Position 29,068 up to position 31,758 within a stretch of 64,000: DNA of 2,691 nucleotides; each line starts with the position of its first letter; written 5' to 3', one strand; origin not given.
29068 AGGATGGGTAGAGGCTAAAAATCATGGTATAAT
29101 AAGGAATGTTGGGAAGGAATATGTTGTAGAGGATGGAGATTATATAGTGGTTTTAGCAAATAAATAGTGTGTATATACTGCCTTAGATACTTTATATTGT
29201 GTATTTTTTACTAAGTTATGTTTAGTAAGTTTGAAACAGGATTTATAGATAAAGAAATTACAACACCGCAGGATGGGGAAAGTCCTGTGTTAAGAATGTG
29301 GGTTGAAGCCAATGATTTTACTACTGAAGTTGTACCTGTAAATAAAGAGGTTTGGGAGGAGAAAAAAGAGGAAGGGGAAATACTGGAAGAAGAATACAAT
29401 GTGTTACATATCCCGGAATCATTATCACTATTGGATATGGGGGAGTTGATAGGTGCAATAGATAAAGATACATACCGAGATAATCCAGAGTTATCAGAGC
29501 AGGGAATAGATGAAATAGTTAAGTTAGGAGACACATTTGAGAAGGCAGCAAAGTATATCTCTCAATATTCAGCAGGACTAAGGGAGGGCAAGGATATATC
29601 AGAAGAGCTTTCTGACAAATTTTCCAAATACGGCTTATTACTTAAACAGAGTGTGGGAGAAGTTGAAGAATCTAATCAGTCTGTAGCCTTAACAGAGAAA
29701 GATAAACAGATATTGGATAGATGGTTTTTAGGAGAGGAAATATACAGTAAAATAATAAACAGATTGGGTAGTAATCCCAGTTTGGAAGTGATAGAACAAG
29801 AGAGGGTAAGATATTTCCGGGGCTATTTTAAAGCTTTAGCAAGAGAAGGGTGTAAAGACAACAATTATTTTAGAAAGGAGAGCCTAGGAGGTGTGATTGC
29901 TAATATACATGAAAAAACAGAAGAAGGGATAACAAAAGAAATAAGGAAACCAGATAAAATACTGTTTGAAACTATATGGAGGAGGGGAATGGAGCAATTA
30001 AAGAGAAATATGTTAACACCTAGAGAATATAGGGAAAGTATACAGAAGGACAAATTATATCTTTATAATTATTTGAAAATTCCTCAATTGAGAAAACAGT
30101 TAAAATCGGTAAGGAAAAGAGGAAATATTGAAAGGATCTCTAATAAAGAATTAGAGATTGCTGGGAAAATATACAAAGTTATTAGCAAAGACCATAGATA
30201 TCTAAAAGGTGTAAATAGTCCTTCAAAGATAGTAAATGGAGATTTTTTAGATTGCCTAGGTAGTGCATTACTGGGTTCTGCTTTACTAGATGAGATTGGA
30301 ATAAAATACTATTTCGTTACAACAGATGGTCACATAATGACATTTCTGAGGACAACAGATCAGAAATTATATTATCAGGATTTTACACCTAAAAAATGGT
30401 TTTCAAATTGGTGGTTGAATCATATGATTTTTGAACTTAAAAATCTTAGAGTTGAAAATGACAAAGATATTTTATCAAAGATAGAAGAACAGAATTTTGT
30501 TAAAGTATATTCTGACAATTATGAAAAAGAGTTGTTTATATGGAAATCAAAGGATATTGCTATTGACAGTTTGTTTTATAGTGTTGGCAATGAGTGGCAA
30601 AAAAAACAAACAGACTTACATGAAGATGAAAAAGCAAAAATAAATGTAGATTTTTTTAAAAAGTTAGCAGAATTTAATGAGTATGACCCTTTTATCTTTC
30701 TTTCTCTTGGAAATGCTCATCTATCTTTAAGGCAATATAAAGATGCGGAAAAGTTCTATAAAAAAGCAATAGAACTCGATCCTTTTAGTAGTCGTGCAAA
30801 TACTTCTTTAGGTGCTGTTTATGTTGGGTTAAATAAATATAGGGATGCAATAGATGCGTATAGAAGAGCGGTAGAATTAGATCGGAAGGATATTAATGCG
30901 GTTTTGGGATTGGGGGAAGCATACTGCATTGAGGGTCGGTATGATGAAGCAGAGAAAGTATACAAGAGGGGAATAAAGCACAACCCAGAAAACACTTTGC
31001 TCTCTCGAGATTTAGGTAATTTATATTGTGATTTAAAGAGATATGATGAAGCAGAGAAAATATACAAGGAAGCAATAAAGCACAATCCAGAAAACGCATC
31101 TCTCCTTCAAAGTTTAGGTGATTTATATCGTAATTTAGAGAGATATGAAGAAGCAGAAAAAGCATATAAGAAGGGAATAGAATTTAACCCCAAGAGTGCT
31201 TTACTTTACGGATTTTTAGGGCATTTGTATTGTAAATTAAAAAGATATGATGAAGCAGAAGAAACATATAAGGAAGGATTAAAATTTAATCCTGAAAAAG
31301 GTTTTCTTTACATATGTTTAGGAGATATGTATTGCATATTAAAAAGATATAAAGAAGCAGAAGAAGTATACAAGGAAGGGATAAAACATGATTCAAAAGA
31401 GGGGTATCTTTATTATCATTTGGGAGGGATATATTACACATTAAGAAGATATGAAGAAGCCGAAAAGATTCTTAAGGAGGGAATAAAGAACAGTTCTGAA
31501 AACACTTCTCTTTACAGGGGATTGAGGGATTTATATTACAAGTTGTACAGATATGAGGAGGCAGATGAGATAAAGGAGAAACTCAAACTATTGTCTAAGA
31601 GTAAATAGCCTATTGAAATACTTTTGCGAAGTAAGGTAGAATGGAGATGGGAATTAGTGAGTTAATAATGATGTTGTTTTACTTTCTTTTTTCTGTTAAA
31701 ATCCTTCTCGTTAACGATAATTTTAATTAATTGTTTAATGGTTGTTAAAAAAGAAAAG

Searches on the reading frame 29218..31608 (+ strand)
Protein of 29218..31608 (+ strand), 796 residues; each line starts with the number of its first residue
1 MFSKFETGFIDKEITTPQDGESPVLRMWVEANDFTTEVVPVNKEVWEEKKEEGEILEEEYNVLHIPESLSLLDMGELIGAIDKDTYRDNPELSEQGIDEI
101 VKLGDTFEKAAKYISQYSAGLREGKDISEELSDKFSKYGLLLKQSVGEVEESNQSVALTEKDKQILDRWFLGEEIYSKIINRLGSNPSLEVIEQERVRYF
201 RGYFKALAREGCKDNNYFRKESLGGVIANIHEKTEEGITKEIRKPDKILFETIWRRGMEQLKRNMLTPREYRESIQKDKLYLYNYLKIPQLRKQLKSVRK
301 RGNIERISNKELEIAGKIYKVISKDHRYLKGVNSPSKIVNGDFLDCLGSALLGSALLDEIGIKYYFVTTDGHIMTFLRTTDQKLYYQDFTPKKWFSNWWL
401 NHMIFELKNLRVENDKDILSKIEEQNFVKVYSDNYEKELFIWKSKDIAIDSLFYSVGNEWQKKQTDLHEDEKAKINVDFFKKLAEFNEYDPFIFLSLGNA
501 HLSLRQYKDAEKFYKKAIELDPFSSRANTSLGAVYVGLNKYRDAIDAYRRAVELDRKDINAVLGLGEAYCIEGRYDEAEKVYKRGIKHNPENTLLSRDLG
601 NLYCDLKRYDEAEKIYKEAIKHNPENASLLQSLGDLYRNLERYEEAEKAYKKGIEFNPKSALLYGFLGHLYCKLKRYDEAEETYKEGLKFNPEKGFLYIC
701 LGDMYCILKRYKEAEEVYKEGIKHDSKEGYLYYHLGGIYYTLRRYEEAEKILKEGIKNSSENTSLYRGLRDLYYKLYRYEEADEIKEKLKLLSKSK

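Call 63: search_protein_families(library=pfam, proteins=[window:29218-31608:+], max_evalue=0.001)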
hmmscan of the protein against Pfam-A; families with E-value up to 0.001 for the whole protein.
window:29218-31608:+ (796 aa): 30 families (the best 25 are shown)
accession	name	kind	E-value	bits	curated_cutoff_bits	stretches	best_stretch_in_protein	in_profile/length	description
PF00515.34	TPR_1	-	1.9e-49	164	27.8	6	494-522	4-32/34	Tetratricopeptide repeat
PF07719.23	TPR_2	-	1e-46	153.6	27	6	598-626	6-34/34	Tetratricopeptide repeat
PF14559.12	TPR_19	-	7.1e-41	138.8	25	6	572-633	4-64/68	Tetratricopeptide repeat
PF13431.12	TPR_17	-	7e-38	126.2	24.4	3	616-647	2-33/34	Tetratricopeptide repeat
PF13181.12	TPR_8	-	2.9e-36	121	25.7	3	628-659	2-33/34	Tetratricopeptide repeat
PF13428.12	TPR_14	-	3.5e-34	114.2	23.5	3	560-601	2-43/44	Tetratricopeptide repeat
PF13414.12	TPR_11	-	6.9e-33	112.5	26.8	5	532-569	1-38/42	TPR repeat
PF13432.12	TPR_16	-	1.5e-32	112.1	32.7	4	598-660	2-64/65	Tetratricopeptide repeat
PF13176.12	TPR_7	-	6.9e-32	107.2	27.9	0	599-626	5-34/36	Tetratricopeptide repeat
PF13424.12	TPR_12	-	5e-31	107.2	30.1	4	594-656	5-74/77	Tetratricopeptide repeat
PF13374.12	TPR_10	-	8.8e-26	89.6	27.5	0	598-620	7-29/42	Tetratricopeptide repeat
PF25068.1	ARM_TT21_4th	-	1.4e-17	64.8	30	1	565-626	5-65/153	Tetratricopeptide repeat protein 21 forth ARM domain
PF23914.1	TPR_CcmH_CycH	-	3.1e-14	53.6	42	1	531-626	56-154/158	Cytochrome c-type biogenesis protein H TPR domain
PF25063.1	ARM_TT21_C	-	4.9e-14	53.1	35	0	493-558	97-162/209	Tetratricopeptide repeat protein 21 C-terminal ARM domain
PF12895.13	ANAPC3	-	8.7e-14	52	27.2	2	505-583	3-80/82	Anaphase-promoting complex, cyclosome, subunit 3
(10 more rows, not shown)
